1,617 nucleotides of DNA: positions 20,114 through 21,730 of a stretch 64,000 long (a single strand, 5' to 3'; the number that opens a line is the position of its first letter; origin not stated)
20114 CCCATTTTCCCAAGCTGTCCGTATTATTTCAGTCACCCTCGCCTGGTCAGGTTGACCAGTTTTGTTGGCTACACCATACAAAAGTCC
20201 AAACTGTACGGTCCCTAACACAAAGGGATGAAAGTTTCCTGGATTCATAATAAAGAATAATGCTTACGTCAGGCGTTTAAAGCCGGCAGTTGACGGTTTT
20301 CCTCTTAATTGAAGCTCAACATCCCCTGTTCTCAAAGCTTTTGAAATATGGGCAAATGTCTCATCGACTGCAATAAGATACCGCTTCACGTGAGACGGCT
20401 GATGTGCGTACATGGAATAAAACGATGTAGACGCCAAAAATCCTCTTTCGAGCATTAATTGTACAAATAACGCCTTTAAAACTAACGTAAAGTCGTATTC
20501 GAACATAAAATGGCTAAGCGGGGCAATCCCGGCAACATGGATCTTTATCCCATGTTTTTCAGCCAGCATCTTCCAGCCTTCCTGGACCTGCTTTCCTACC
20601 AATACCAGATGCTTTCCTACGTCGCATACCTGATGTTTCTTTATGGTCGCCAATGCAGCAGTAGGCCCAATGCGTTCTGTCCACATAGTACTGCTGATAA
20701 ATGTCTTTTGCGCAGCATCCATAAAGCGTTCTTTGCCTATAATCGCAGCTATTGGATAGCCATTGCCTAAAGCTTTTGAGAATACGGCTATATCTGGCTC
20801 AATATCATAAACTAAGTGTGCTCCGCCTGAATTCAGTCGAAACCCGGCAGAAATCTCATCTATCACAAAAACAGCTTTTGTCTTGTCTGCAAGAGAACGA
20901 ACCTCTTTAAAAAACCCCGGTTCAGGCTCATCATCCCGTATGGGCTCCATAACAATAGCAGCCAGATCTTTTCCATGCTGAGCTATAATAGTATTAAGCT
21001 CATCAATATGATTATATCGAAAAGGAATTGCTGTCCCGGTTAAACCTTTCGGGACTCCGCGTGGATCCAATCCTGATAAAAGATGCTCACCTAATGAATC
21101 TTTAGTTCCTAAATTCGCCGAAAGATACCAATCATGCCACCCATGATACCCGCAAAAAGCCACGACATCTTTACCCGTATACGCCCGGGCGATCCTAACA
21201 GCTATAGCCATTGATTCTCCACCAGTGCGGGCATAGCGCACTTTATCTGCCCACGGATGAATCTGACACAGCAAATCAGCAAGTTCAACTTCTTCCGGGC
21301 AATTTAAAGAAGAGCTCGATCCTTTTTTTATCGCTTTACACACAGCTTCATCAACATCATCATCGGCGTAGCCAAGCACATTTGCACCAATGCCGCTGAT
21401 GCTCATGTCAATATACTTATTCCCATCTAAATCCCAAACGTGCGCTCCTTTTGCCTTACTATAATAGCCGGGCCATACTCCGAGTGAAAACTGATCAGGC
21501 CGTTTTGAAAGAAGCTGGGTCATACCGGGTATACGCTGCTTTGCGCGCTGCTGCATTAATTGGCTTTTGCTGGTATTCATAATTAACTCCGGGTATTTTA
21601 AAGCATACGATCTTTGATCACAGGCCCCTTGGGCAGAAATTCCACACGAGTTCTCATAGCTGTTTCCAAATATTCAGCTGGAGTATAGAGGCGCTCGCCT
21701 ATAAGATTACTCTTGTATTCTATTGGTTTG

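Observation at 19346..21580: Class-III aminotransferase + aldo/keto reductase embedded in the nonulosonate block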

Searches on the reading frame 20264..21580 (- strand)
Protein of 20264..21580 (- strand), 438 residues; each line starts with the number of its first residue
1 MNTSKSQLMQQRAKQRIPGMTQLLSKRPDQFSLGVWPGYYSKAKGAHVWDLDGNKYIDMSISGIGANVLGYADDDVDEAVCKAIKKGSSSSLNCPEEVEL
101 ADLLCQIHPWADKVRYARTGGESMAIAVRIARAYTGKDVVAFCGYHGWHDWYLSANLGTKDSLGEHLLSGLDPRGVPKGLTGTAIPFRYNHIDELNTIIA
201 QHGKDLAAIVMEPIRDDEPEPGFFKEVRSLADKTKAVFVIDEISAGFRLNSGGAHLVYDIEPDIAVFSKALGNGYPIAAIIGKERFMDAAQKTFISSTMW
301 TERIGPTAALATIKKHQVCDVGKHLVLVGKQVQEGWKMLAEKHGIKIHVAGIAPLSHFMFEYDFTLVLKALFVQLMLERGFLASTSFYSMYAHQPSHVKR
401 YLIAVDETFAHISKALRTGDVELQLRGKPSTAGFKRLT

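Call 3: search_protein_families(library=pfam, proteins=[window:20264-21580:-])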
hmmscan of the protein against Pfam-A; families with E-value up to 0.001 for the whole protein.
window:20264-21580:- (438 aa): 1 family
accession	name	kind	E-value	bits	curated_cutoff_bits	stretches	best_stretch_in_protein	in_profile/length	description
PF00202.27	Aminotran_3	-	2.5e-38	132.3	30.5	1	40-343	13-333/403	Aminotransferase class-III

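Call 4: search_protein_families(library=ncbifam, proteins=[window:20264-21580:-])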
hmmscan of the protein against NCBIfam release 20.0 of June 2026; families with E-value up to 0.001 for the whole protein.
window:20264-21580:- (438 aa): 69 families (the best 25 are shown)
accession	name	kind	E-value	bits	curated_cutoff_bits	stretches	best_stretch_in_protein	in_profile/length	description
NF004856.0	PRK06209.1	equivalog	2e-79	267.2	486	1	4-437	9-440/450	glutamate-1-semialdehyde 2,1-aminomutase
NF041362.1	GntE_guanitoxin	equivalog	6.1e-68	229.3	525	1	2-356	4-365/426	guanitoxin biosynthesis PLP-dependent transaminase GntE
NF000818.0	PRK00062.1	subfamily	2.6e-63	214.2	398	1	2-408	2-423/429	glutamate-1-semialdehyde 2,1-aminomutase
TIGR00713.1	hemL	equivalog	1.6e-59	201.7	527.3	1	32-361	26-358/423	glutamate-1-semialdehyde 2,1-aminomutase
NF009055.0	PRK12389.1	equivalog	8e-53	179.6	637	1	1-412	1-428/431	glutamate-1-semialdehyde 2,1-aminomutase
NF001864.0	PRK00615.1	equivalog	3.7e-37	127.9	706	1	31-347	30-350/433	glutamate-1-semialdehyde aminotransferase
TIGR00707.1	argD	subfamily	6.9e-33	114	410.05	1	40-383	13-348/381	acetylornithine/succinylornithine family transaminase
NF004426.0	PRK05769.1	equivalog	9.8e-33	113.6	552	2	202-345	218-364/441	acetyl ornithine aminotransferase family protein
NF005376.0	PRK06918.1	equivalog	1.6e-32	112.5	676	2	203-354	217-373/451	4-aminobutyrate--2-oxoglutarate transaminase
NF002874.0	PRK03244.1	equivalog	2.8e-32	112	457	1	41-341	30-324/399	acetylornithine transaminase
NF004714.0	PRK06058.1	subfamily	1.1e-31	110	639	2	202-344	219-367/447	4-aminobutyrate--2-oxoglutarate transaminase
NF004755.0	PRK06082.1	equivalog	1.3e-30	106.3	467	1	41-352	59-381/459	aspartate aminotransferase family protein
TIGR00700.1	GABAtrnsam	equivalog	3.5e-30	105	506.65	2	201-314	193-311/420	4-aminobutyrate--2-oxoglutarate transaminase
NF049939.1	HyAminethphonNHLyPbfA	equivalog_domain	3.5e-30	104.8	525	1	41-352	48-371/442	(R)-1-hydroxy-2-aminoethylphosphonate ammonia-lyase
NF006228.0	PRK08360.1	equivalog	1.8e-29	102.7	608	2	202-352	201-356/443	aspartate aminotransferase family protein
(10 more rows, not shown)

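Call 8: find_homologous_proteins(query=window:20264-21580:-)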
Query window:20264-21580:- (438 aa): 8000 proteins with E <= 0.001 among 8000 candidates; the best 120 are listed.
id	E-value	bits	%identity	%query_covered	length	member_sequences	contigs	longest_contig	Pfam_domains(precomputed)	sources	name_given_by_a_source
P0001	8.0e-298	1005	100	100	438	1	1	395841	PF00202.28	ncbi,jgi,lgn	ncbi:MAG: aminotransferase class III-fold pyridoxal phosphate-dependent enzyme [Candidatus Omnitroph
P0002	3.1e-257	871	87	100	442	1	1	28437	PF00202.28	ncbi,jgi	jgi:glutamate-1-semialdehyde 2,1-aminomutase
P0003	5.8e-252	854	84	100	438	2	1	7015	PF00202.28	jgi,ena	-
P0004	6.9e-248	840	83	100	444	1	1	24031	PF00202.28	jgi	-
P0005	1.1e-246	836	82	100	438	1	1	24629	PF00202.28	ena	-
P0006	3.0e-246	835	83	100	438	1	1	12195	PF00202.28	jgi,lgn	jgi:glutamate-1-semialdehyde 2,1-aminomutase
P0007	4.1e-246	835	83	100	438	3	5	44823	PF00202.28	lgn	-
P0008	6.9e-245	831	81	100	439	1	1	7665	PF00202.28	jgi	jgi:glutamate-1-semialdehyde 2,1-aminomutase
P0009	2.6e-244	829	83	100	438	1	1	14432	PF00202.28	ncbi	-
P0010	1.3e-243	826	81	100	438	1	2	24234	PF00202.28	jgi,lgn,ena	-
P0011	3.0e-243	825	82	100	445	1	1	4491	PF00202.28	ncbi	-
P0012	5.8e-242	821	81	100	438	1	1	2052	PF00202.28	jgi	jgi:glutamate-1-semialdehyde 2,1-aminomutase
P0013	8.9e-242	820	81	100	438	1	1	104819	PF00202.28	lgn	-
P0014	1.6e-240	816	80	100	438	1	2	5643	PF00202.28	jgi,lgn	-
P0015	1.6e-240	816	79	100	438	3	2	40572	PF00202.28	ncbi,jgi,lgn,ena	-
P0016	1.7e-240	816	78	100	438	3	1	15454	PF00202.28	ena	-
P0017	2.1e-239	812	79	100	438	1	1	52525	PF00202.28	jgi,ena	-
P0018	3.9e-239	812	79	100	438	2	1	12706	PF00202.28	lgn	-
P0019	4.2e-239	812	78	100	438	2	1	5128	PF00202.28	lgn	-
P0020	7.1e-239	811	80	100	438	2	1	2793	PF00202.28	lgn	-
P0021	9.5e-239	810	80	100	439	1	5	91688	PF00202.28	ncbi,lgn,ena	-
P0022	1.1e-238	810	78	100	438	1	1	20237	PF00202.28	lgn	-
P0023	1.3e-238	810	80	100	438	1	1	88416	PF00202.28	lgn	-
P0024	2.2e-238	809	78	100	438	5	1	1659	PF00202.28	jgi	jgi:glutamate-1-semialdehyde 2,1-aminomutase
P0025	2.7e-238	809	78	100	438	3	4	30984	PF00202.28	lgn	-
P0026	1.4e-236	803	79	100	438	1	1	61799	PF00202.28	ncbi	ncbi:aminotransferase class III-fold pyridoxal phosphate-dependent enzyme [Thermodesulfobacteriota b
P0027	1.6e-236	803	79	100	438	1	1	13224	PF00202.28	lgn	-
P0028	3.9e-236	802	80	100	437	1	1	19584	PF00202.28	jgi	jgi:glutamate-1-semialdehyde 2,1-aminomutase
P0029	6.0e-236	801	79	100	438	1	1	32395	PF00202.28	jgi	jgi:glutamate-1-semialdehyde 2,1-aminomutase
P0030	1.6e-235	800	80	100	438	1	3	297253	PF00202.28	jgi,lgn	jgi:glutamate-1-semialdehyde 2,1-aminomutase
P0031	9.8e-235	797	79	100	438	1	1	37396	PF00202.28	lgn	-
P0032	4.5e-234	795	77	100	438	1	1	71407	PF00202.28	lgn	-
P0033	6.5e-234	794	76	98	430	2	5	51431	PF00202.28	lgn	-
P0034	1.5e-233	793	76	100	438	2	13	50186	PF00202.28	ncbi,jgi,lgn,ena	-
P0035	3.2e-232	789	77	100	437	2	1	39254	PF00202.28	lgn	-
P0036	3.4e-232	789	80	96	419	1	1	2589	PF00202.28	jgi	jgi:glutamate-1-semialdehyde 2,1-aminomutase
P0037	5.7e-232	788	77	100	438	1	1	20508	PF00202.28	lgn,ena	-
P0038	4.8e-231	785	77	100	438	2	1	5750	PF00202.28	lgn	-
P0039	1.2e-230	784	75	100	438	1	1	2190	PF00202.28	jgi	jgi:glutamate-1-semialdehyde 2,1-aminomutase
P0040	2.1e-230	783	75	100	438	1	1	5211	PF00202.28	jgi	jgi:glutamate-1-semialdehyde 2,1-aminomutase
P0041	2.6e-230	783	76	100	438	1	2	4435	PF00202.28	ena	-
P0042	5.1e-230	782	76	100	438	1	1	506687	PF00202.28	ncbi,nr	ncbi:MAG: aminotransferase class III-fold pyridoxal phosphate-dependent enzyme [PVC group bacterium]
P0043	9.9e-230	781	77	100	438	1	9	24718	PF00202.28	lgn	-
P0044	3.9e-229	779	78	100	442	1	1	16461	PF00202.28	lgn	-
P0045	5.0e-229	778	77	100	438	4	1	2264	PF00202.28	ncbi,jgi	-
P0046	8.9e-229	777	76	100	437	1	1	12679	PF00202.28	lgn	-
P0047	9.6e-229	777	76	100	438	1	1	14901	PF00202.28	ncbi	ncbi:MAG: aminotransferase class III-fold pyridoxal phosphate-dependent enzyme [Elusimicrobiota bact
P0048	9.8e-229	777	76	100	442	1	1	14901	PF00202.28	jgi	jgi:glutamate-1-semialdehyde 2,1-aminomutase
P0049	1.5e-228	777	76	100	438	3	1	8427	PF00202.28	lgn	-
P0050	2.5e-228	776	78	100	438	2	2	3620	PF00202.28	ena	-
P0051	1.3e-226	770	77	100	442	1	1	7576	PF00202.28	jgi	jgi:glutamate-1-semialdehyde 2,1-aminomutase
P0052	4.1e-225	765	74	100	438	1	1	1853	PF00202.28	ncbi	-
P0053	4.2e-223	759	75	100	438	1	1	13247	PF00202.28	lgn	-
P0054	1.1e-222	757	73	100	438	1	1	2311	PF00202.28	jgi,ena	-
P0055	6.2e-221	752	74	100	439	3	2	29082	PF00202.28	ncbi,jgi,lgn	jgi:glutamate-1-semialdehyde 2,1-aminomutase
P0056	1.2e-220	751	73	100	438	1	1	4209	PF00202.28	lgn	-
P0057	1.4e-220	751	73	100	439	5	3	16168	PF00202.28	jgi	jgi:glutamate-1-semialdehyde 2,1-aminomutase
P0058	1.5e-220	750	74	100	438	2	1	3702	PF00202.28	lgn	-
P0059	1.5e-220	750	73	99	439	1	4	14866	PF00202.28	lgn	-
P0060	2.6e-220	750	72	100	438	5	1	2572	PF00202.28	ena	-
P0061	5.5e-220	749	73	100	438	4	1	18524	PF00202.28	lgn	-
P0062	9.6e-220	748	73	100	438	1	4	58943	PF00202.28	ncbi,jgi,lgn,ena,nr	ncbi:MAG: aminotransferase class III-fold pyridoxal phosphate-dependent enzyme [Proteobacteria bacte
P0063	1.9e-219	747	75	100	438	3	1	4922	PF00202.28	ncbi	-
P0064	3.5e-219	746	73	100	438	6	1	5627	PF00202.28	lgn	-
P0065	5.3e-219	745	73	100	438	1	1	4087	PF00202.28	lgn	-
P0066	9.3e-219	744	73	100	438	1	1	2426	PF00202.28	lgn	-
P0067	1.1e-218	744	74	100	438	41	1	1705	PF00202.28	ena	-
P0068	1.4e-218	744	72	100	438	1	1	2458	PF00202.28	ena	-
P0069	2.5e-218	743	72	100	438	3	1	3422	PF00202.28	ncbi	-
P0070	3.0e-218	743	73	100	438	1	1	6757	PF00202.28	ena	-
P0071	3.4e-218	743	73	100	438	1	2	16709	PF00202.28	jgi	-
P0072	4.3e-218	742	73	100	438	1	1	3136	PF00202.28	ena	-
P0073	4.6e-218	742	73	100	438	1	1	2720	PF00202.28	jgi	jgi:glutamate-1-semialdehyde 2,1-aminomutase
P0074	6.5e-218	742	74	100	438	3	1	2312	PF00202.28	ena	-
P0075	7.5e-218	741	73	100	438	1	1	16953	PF00202.28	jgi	jgi:glutamate-1-semialdehyde 2,1-aminomutase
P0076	1.6e-217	740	73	100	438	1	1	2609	PF00202.28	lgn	-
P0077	2.2e-217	740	73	98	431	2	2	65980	PF00202.28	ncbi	-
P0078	2.3e-217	740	72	100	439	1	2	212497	PF00202.28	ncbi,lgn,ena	-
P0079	2.5e-217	740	73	100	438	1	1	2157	PF00202.28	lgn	-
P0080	2.6e-217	740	72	100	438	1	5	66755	PF00202.28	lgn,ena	-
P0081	4.4e-217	739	73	100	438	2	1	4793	PF00202.28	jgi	-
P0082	4.5e-217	739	74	98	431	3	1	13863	PF00202.28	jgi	-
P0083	7.3e-217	738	73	100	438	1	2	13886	PF00202.28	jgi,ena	-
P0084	1.1e-216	738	72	100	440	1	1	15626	PF00202.28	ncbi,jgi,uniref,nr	ncbi:aminotransferase class III-fold pyridoxal phosphate-dependent enzyme [candidate division WS5 ba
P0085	1.1e-216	738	74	100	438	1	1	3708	PF00202.28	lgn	-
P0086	1.5e-216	737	71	100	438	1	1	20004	PF00202.28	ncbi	-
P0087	1.5e-216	737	72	100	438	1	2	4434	PF00202.28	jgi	jgi:glutamate-1-semialdehyde 2,1-aminomutase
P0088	1.9e-216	737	71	100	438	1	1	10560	PF00202.28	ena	-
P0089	2.0e-216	737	71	100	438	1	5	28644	PF00202.28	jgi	jgi:glutamate-1-semialdehyde 2,1-aminomutase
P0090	2.2e-216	737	72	100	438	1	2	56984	PF00202.28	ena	-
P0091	2.6e-216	736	72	100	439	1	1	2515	PF00202.28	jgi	-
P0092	7.3e-216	735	72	98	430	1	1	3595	PF00202.28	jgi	jgi:glutamate-1-semialdehyde 2,1-aminomutase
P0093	7.4e-216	735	71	100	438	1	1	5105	PF00202.28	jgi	jgi:glutamate-1-semialdehyde 2,1-aminomutase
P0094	7.6e-216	735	73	99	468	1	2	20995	PF00202.28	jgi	jgi:glutamate-1-semialdehyde 2,1-aminomutase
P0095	8.2e-216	735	72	100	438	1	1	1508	PF00202.28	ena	-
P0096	1.5e-215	734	70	100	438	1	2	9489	PF00202.28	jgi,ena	-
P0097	1.6e-215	734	72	100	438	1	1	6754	PF00202.28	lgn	-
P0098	2.2e-215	733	71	100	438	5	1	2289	PF00202.28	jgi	jgi:glutamate-1-semialdehyde 2,1-aminomutase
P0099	2.3e-215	733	71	100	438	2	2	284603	PF00202.28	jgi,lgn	-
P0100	2.6e-215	733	72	98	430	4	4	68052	PF00202.28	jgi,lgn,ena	-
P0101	2.7e-215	733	72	100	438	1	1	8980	PF00202.28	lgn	-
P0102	3.0e-215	733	72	100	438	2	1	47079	PF00202.28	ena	-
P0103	3.3e-215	733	71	100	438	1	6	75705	PF00202.28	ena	-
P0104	3.4e-215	733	73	98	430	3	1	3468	PF00202.28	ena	-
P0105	3.6e-215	733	73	98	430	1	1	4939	PF00202.28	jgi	jgi:glutamate-1-semialdehyde 2,1-aminomutase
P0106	4.4e-215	732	72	100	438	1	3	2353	PF00202.28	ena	-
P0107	4.5e-215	732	71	100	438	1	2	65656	PF00202.28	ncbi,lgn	-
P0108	5.0e-215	732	72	100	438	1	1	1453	PF00202.28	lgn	-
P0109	5.4e-215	732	73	100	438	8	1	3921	PF00202.28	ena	-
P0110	7.6e-215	732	73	100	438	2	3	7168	PF00202.28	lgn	-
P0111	7.7e-215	732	73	99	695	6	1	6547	PF00202.28,PF12804.14,PF02348.26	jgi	-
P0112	8.2e-215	731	72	100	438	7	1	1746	PF00202.28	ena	-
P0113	1.3e-214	731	73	100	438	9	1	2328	PF00202.28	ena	-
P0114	1.5e-214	731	73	98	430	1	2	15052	PF00202.28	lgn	-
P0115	1.5e-214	731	72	100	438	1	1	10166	PF00202.28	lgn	-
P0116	2.1e-214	730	71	100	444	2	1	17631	PF00202.28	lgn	-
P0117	2.2e-214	730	71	100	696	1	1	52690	PF00202.28,PF02348.26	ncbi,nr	ncbi:MAG: cytidylyltransferase [Syntrophus sp. (in: bacteria)]|nr:cytidylyltransferase [Syntrophus s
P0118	2.2e-214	730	72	100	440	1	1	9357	PF00202.28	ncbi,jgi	jgi:glutamate-1-semialdehyde 2,1-aminomutase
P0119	3.3e-214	729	72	100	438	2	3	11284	PF00202.28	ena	-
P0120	3.5e-214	729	72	98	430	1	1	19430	PF00202.28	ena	-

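Call 10: search_solved_structures(query=window:20264-21580:-, max_evalue=1e-20)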
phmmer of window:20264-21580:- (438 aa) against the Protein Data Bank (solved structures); distinct sequences matched with E-value up to 1e-20: 40.
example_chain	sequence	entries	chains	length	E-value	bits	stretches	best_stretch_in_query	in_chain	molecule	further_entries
3l44_A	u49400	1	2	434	9.5e-42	146.3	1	4-399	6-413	Glutamate-1-semialdehyde 2,1-aminomutase 1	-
2cfb_A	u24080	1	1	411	1.7e-41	145.5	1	32-402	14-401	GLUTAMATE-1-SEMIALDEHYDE 2,1-AMINOMUTASE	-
5hdm_A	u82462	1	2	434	2.5e-41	144.9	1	12-360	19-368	Glutamate-1-semialdehyde 2,1-aminomutase 1, chloroplastic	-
6w80_A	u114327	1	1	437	4.1e-41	144.2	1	1-313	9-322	Glutamate-1-semialdehyde 2,1-aminomutase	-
3bs8_A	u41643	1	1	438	5.5e-41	143.8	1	32-360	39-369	Glutamate-1-semialdehyde 2,1-aminomutase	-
5i92_A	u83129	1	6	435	6.7e-41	143.5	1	4-313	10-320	Glutamate-1-semialdehyde 2,1-aminomutase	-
3fq7_A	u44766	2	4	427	1.3e-39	139.2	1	31-346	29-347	Glutamate-1-semialdehyde 2,1-aminomutase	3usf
2hoy_A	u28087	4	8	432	1.4e-39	139.2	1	31-346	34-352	Glutamate-1-semialdehyde 2,1-aminomutase (GSAM) apo-form | Glutamate-1-semialdehyde 2,1-aminomutase (GSAM) pmp-form | Glutamate-1-semialdehyde 2,1-aminomutase (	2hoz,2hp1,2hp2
3fq8_A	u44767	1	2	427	1.9e-39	138.8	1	31-346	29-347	Glutamate-1-semialdehyde 2,1-aminomutase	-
2gsa_A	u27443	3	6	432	2.6e-39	138.3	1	31-346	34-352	GLUTAMATE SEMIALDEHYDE AMINOTRANSFERASE | PROTEIN (GLUTAMATE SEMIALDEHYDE AMINOTRANSFERASE)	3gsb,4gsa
3fqa_A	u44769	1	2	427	3.5e-39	137.9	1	31-346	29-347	Glutamate-1-semialdehyde 2,1-aminomutase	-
7lm0_A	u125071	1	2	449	8.9e-39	136.5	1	40-353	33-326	C-6' aminotransferase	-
3k28_A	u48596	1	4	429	9.4e-39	136.4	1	31-355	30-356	Glutamate-1-semialdehyde 2,1-aminomutase 2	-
7lld_A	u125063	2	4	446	3.4e-38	134.6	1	33-354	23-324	C-6' aminotransferase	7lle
4e77_A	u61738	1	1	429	2.4e-37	131.8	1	4-352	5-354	Glutamate-1-semialdehyde 2,1-aminomutase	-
9au3_A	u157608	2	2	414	4.4e-29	104.6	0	188-377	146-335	6'-epimerase, C-6' aminotransferase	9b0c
9wrf_A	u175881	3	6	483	4.7e-28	101.2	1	35-315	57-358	Broad substrate specificity amino-acid racemase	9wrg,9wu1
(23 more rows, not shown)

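Call 16: find_related_loci(query=window:20264-21580:-, collection=genome_contigs, flank=10000)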
Query window:20264-21580:- (438 aa) in genome_contigs; peptide patterns used: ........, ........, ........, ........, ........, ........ (x = any residue, [..] = any of these).
599 stretches matched a pattern (row limit reached: there are more); 592 encode a relative of the query (tblastn E <= 1e-3); the best 80 are kept; 80 distinct loci.
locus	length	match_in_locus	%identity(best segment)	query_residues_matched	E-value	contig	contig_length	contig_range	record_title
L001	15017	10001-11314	79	1-438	0e+0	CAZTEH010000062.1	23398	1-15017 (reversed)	MAG TPA_asm: uncultured Oscillospiraceae bacterium isolate SRP302447_co4_101 genome assembly, contig: NODE_5728_length_2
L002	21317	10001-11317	80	1-438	0e+0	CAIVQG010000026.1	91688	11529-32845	MAG: uncultured delta proteobacterium isolate AlinenLipids_bin-4002 genome assembly, contig: bin-4002:26/83, whole genom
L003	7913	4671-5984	76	1-438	0e+0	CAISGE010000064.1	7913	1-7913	MAG: Candidatus Omnitrophica bacterium isolate AM-lipid-02-D9_bin-1187 genome assembly, contig: bin-1187:64/80, whole ge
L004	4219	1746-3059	74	1-438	0e+0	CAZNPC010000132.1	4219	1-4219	MAG TPA_asm: uncultured Nitrospirales bacterium isolate SRP128015_co2_11 genome assembly, contig: NODE_24037_length_4219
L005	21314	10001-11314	72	1-438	0e+0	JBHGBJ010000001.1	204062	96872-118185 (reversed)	MAG: Thermodesulfobacteriota bacterium isolate SBS.BIN.12 SBSBIN12_contig_1, whole genome shotgun sequence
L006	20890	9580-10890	71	1-437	0e+0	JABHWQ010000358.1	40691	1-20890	MAG: Chloroflexi bacterium isolate SI047_bin16 k141_79396, whole genome shotgun sequence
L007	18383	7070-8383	73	1-438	0e+0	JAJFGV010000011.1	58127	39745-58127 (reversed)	MAG: Alphaproteobacteria bacterium isolate OFTM68 OFTM68_10, whole genome shotgun sequence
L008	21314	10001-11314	71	1-438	0e+0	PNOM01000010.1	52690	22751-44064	MAG: Syntrophus sp. (in: bacteria) isolate SW.010 SW_1000294_52690, whole genome shotgun sequence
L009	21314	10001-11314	69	1-438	0e+0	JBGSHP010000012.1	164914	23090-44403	MAG: Candidatus Zixiibacteriota bacterium isolate JTS-AC108 k141_2023969, whole genome shotgun sequence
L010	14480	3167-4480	71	1-438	0e+0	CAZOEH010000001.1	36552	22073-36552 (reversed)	MAG TPA_asm: uncultured Desulfonema sp. isolate SRP062349_co5_33 genome assembly, contig: NODE_264_length_36552_cov_9.03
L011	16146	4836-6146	70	1-438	0e+0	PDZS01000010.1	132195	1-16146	MAG: Deltaproteobacteria bacterium YD0425bin51 scaffold10, whole genome shotgun sequence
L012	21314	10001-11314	70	1-437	0e+0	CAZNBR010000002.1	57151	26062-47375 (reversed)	MAG TPA_asm: uncultured Syntrophaceae bacterium isolate SRP178699_co1_451 genome assembly, contig: NODE_461_length_57151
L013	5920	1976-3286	67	2-438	0e+0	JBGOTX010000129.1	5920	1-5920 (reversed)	MAG: Candidatus Zixiibacteriota bacterium isolate OBJ_0618_7090110_152 k141_7512999_length_5920_cov_25.9280, whole genom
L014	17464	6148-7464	67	1-438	0e+0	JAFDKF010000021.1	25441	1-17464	MAG: Deltaproteobacteria bacterium isolate Meg22_46_Bin_1 Meg22_46_Bin_1_scaffold_2067, whole genome shotgun sequence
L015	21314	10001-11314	66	1-438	0e+0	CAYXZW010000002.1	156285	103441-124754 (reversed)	MAG TPA_asm: uncultured Smithella sp. isolate SRP302447_co2_126 genome assembly, contig: NODE_342_length_156285_cov_14.1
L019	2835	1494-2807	65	1-438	0e+0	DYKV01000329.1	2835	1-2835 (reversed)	MAG TPA_asm: Anaerolinea sp. isolate SulCav_AS07-7_45_67 SulCav_AS07_7_29057_length_2835_cov_41_375540, whole genome sho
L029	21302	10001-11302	57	3-438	2e-176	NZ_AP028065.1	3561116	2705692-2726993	Pseudoalteromonas apostichopi strain FE4 chromosome 1, complete sequence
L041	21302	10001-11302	59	5-438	3e-172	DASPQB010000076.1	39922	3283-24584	MAG TPA_asm: Nitrospirota bacterium isolate SMAG_U12188 k141_1705677, whole genome shotgun sequence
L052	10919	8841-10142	57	5-438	8e-169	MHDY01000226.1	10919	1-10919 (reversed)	MAG: Nitrospirae bacterium GWC2_56_14 gwc2_scaffold_7783, whole genome shotgun sequence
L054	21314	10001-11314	56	1-438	2e-168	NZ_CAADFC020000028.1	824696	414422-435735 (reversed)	Bradyrhizobium ivorense strain CI-1B isolate CI-1B, whole genome shotgun sequence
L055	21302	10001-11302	56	5-438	4e-168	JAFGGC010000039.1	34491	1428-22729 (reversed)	MAG: Endomicrobiales bacterium isolate Zod_Metabat.1366 k87_13372173, whole genome shotgun sequence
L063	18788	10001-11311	56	1-438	3e-166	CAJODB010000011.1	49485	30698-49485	uncultured Alphaproteobacteria bacterium isolate Red_deer_1_mag_183 genome assembly, contig: scaffold_805, whole genome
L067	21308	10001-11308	56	3-438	4e-165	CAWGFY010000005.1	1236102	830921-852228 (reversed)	MAG: uncultured Alphaproteobacteria bacterium isolate MFD05513.bin.2.70 genome assembly, contig: contig_3393, whole geno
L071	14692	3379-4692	56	1-437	3e-165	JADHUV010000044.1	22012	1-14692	MAG: Nitrospira sp. isolate BS150m-G55 BS-150m-C2016, whole genome shotgun sequence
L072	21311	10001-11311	56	2-438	6e-165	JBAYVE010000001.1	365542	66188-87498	MAG: Patescibacteria group bacterium isolate SO_2016_LW3_52 scaffold00019_LW162_2016, whole genome shotgun sequence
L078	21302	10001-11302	56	5-438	7e-164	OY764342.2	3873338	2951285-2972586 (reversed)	MAG: Spirochaetia bacterium isolate 9506cec9-e293-4340-b26d-6248213b6694 genome assembly, chromosome: 1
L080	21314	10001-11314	59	1-438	2e-163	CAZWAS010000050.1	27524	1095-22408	MAG TPA_asm: uncultured Spirochaetales bacterium isolate binchicken_co135_55 genome assembly, contig: NODE_3147_length_2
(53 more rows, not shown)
